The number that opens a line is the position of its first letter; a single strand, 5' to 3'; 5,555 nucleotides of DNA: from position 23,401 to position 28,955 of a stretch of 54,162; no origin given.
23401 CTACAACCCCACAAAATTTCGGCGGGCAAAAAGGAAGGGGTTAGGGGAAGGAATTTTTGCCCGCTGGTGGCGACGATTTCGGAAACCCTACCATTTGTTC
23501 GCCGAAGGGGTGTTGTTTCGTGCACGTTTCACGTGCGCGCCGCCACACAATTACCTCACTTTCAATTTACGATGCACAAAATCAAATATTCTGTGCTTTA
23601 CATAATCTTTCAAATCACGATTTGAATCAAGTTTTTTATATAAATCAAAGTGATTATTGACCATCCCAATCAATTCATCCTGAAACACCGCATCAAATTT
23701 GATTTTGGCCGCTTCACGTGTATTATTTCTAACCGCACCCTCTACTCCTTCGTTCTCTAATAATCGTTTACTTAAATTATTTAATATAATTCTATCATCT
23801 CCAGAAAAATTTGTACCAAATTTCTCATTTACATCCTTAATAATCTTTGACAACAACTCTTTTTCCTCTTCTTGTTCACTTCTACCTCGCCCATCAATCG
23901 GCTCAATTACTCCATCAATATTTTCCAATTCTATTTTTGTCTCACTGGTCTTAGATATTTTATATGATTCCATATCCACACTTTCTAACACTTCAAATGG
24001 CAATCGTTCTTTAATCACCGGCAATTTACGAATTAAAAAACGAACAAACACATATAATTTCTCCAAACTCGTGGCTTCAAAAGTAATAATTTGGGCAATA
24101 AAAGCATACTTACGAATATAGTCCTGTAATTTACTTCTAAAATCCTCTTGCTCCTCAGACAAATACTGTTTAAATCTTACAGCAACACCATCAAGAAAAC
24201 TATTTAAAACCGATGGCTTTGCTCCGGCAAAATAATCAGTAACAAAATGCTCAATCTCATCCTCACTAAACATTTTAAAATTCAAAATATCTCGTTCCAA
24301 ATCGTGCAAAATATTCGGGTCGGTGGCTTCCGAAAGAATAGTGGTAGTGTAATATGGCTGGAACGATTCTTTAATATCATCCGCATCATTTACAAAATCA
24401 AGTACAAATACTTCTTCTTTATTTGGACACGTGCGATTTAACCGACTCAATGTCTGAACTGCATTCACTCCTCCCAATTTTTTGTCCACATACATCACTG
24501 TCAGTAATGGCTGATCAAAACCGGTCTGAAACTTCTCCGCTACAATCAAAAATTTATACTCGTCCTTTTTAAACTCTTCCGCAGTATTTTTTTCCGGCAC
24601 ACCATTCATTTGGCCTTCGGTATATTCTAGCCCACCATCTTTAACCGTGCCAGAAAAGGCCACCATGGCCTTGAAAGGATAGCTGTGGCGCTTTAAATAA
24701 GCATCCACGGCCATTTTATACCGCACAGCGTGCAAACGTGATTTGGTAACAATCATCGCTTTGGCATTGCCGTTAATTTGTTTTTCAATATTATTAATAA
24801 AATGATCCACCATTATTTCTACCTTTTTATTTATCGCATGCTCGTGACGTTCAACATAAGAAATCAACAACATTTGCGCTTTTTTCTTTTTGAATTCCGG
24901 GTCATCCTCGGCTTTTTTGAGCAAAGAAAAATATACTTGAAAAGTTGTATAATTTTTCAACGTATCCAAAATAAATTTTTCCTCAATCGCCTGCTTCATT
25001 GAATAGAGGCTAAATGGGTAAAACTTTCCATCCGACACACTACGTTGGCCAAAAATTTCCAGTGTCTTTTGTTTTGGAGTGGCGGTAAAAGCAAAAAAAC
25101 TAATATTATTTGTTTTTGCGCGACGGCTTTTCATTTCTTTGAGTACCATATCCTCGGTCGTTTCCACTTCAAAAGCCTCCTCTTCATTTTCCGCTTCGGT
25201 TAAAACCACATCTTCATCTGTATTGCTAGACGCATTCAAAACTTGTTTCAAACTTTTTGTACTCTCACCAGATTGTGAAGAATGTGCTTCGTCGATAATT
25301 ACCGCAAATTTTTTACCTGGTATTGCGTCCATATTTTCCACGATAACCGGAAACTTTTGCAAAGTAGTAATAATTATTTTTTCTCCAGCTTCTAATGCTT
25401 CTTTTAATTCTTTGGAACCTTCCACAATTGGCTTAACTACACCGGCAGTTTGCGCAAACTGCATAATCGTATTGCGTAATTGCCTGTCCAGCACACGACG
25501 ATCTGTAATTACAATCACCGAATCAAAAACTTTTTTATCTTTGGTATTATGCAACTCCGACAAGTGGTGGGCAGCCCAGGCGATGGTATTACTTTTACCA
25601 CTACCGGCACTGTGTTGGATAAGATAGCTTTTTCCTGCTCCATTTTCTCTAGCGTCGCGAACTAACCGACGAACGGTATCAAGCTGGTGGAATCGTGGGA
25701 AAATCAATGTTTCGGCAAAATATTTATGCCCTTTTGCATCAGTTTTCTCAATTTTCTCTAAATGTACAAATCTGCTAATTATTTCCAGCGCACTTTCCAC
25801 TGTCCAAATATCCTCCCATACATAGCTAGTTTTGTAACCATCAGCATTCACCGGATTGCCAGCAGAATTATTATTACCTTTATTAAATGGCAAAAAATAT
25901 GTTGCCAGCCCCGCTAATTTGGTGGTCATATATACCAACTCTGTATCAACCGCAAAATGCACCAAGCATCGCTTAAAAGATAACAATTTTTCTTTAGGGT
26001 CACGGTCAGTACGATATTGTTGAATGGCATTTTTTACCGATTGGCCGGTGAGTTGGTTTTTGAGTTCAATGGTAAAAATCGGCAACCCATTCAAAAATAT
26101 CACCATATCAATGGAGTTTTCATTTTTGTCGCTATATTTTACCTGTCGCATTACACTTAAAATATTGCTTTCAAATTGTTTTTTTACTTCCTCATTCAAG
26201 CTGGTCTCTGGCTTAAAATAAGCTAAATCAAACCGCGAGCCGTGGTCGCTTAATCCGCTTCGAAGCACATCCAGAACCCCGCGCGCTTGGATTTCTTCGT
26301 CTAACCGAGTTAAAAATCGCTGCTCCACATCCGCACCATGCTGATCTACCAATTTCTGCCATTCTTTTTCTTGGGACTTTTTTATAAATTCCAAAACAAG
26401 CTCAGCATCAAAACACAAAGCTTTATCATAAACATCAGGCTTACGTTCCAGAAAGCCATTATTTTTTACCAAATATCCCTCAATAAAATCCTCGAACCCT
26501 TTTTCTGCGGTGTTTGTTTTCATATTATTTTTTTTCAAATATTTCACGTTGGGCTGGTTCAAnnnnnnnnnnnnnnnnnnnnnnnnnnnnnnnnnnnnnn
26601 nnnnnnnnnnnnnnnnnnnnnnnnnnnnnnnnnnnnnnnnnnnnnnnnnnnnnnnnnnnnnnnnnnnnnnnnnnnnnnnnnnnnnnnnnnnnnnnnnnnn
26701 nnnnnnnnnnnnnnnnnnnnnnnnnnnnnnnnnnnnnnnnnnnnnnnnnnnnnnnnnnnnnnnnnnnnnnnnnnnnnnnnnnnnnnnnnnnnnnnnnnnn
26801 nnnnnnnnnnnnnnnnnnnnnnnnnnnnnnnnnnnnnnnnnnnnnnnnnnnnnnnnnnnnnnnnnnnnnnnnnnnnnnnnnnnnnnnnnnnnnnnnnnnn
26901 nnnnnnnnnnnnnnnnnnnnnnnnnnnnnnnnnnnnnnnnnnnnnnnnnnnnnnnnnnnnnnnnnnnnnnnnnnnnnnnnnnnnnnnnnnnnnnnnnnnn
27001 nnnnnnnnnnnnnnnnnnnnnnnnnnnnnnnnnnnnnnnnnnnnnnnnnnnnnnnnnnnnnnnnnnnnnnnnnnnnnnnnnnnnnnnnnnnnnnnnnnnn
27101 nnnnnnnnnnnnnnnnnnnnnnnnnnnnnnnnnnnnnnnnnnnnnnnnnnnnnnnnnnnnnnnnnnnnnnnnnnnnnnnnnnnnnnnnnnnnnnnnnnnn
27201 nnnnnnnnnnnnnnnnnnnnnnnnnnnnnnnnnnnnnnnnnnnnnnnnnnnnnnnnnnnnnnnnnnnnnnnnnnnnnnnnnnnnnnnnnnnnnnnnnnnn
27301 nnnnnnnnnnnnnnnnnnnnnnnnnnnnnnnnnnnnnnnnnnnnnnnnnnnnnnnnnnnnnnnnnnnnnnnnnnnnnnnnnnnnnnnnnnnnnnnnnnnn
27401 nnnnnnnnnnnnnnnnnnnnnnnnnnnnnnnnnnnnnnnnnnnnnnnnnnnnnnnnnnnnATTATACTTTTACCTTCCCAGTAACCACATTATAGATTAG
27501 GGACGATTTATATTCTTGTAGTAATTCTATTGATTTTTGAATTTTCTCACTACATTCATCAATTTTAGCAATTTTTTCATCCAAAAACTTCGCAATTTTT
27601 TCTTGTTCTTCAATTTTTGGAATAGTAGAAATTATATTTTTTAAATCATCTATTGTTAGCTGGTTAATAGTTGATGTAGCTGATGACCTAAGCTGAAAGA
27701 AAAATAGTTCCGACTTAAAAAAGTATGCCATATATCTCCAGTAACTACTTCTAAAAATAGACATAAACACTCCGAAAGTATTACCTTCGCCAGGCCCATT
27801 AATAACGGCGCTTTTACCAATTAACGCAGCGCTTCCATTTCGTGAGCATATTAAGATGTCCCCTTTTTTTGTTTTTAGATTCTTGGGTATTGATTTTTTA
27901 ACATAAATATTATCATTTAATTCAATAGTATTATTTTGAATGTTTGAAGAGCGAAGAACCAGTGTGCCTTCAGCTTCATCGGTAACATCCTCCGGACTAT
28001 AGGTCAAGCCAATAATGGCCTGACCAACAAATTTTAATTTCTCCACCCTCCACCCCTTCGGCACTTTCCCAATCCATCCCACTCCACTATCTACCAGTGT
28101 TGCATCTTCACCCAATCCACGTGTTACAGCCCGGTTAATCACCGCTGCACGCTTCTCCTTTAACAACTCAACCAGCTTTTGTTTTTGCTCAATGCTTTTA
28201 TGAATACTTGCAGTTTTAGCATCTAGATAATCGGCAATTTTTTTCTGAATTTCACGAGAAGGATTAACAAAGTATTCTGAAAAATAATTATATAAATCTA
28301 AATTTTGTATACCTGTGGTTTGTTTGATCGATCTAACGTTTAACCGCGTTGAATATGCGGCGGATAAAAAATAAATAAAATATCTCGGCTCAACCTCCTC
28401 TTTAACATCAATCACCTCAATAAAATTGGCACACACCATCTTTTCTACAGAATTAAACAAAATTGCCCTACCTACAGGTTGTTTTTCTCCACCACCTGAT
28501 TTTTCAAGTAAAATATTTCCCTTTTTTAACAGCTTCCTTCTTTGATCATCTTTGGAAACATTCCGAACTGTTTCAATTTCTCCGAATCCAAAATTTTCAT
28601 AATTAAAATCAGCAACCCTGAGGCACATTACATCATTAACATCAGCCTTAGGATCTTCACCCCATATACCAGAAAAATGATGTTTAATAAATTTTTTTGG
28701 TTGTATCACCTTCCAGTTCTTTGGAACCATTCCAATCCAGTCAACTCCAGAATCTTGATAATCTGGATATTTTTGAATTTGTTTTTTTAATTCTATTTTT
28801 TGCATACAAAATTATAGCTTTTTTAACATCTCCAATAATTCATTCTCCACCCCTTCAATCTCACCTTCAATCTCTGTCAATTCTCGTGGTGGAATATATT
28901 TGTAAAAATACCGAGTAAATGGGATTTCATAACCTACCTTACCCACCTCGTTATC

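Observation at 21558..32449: tRNA-Pro island with three copies of one recombination core; the internal inverted copy is an exact attP-like hybrid of the two junctions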

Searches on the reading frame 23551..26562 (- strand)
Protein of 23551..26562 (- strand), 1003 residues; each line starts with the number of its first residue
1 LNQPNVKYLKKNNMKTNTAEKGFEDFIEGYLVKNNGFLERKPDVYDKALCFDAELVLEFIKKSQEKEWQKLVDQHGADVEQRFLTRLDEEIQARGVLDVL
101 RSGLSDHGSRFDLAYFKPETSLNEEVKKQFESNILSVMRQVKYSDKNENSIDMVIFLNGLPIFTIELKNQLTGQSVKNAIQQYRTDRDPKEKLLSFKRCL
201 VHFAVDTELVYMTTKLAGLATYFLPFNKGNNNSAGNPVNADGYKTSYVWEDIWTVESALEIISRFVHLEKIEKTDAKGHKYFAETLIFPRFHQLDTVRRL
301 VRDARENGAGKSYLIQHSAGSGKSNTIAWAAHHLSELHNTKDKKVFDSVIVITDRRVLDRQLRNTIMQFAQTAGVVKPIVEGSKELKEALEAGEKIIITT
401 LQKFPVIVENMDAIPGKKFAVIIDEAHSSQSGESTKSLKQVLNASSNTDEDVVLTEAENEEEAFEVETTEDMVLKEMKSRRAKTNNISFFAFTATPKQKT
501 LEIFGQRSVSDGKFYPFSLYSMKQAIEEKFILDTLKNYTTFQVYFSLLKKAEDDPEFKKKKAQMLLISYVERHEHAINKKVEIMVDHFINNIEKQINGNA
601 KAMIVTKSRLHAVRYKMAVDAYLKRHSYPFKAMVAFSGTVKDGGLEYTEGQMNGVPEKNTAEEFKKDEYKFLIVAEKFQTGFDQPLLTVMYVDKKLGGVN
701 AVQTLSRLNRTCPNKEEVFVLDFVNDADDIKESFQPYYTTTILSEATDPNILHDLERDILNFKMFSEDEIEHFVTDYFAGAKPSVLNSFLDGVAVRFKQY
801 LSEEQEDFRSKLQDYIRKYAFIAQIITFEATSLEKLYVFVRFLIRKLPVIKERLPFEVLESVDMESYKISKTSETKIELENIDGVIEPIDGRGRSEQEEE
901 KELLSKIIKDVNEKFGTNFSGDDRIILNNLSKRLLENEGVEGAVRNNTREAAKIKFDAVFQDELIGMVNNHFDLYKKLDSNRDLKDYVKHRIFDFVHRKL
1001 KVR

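Call 9: search_protein_families(library=pfam, proteins=[window:23551-26562:-])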
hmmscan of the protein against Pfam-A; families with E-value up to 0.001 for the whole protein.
window:23551-26562:- (1003 aa): 6 families
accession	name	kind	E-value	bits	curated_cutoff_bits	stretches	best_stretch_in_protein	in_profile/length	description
PF18766.7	SWI2_SNF2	-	6.1e-25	88.6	26.7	1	292-444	1-145/221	SWI2/SNF2 ATPase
PF04313.20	HSDR_N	-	2.8e-17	63.7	25.1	1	128-217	105-194/198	Type I restriction enzyme R protein N terminus (HSDR_N)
PF04851.21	ResIII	-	2.5e-15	57.2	22.5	1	290-443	5-151/164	Type III restriction enzyme, res subunit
PF22679.2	T1R_D3-like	-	3.2e-11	44.3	27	1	657-718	91-151/158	Type I restriction enzyme subunit R domain 3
PF00270.35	DEAD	-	1.1e-08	35.4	26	1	309-453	13-147/167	DEAD/DEAH box helicase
PF18881.5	DUF5646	-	0.00048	20.5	27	0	831-887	11-68/69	Family of unknown function (DUF5646)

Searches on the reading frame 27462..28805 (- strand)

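Call 9: search_protein_families(library=pfam, proteins=[window:27462-28805:-])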
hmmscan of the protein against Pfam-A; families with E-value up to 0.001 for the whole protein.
window:27462-28805:- (447 aa): 2 families
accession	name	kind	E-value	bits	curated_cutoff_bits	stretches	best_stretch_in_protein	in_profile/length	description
PF01420.25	Methylase_S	-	4.4e-17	63.2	22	2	249-427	1-167/168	Type I restriction modification DNA specificity domain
PF03961.19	FapA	-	0.00097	19.3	31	1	285-435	78-221/272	Flagellar Assembly Protein A beta solenoid domain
